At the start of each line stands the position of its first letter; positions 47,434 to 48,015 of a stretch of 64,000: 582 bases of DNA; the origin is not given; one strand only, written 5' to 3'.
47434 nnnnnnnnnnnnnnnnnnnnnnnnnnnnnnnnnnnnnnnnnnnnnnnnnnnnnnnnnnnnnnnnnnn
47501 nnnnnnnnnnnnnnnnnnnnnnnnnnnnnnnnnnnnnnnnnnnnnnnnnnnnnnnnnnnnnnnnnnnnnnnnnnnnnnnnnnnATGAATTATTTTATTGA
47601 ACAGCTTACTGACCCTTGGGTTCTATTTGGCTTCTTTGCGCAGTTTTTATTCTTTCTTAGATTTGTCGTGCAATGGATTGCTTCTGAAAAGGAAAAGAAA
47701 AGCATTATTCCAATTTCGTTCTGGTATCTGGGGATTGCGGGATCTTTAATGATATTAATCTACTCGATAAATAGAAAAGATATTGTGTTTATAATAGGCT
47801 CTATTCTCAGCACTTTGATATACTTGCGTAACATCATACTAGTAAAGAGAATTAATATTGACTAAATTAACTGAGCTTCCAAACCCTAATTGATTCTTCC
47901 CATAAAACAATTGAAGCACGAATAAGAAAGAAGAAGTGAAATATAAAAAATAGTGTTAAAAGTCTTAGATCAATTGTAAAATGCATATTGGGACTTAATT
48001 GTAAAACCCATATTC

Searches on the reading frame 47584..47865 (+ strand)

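Call 17: search_protein_families(library=pfam, proteins=[window:47584-47865:+], max_evalue=0.0001)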
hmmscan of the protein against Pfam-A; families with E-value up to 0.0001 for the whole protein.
window:47584-47865:+ (93 aa): 1 family
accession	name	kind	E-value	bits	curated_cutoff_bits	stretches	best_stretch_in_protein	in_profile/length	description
PF07578.16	LAB_N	-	9.5e-29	99.8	26.7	1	16-84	2-70/71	Lipid A Biosynthesis N-terminal domain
